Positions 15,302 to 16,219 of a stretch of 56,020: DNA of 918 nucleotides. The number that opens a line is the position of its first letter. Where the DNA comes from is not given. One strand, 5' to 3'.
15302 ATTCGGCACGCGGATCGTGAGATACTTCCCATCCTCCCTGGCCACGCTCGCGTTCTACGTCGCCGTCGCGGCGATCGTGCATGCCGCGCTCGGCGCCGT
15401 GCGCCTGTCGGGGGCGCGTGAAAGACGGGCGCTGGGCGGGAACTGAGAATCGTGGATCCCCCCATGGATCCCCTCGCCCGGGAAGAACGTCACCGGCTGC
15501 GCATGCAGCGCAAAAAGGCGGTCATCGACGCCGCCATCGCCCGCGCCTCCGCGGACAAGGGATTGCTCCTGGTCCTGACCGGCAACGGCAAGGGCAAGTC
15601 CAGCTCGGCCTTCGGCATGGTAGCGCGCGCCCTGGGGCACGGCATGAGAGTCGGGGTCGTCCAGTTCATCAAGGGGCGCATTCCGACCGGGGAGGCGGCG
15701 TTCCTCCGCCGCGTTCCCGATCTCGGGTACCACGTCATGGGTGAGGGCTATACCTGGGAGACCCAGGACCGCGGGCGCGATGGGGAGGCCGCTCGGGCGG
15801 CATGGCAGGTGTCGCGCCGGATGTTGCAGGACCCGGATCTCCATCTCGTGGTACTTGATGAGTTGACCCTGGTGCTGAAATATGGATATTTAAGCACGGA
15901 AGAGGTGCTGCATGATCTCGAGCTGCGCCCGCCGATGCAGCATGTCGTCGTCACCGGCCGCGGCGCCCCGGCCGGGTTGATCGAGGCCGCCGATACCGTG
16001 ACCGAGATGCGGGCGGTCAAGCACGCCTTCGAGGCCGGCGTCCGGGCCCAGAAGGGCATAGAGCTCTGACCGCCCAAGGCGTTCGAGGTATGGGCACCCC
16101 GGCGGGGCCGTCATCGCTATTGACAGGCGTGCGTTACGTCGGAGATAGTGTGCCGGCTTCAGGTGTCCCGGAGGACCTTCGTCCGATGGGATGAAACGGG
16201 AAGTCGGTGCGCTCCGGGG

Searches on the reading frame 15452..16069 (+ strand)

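Call 3: search_protein_families(library=pfam, proteins=[window:15452-16069:+], max_evalue=0.01)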
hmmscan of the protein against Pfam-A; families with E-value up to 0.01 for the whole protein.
window:15452-16069:+ (205 aa): 2 families
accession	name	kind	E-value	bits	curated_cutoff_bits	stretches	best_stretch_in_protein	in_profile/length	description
PF02572.21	CobA_CobO_BtuR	-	2.1e-62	210.8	25.7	1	36-204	2-171/172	ATP:corrinoid adenosyltransferase BtuR/CobO/CobP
PF12557.13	Co_AT_N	-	2.4e-07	30.9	21.4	1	10-29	7-26/26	Cob(I)alamin adenosyltransferase N terminal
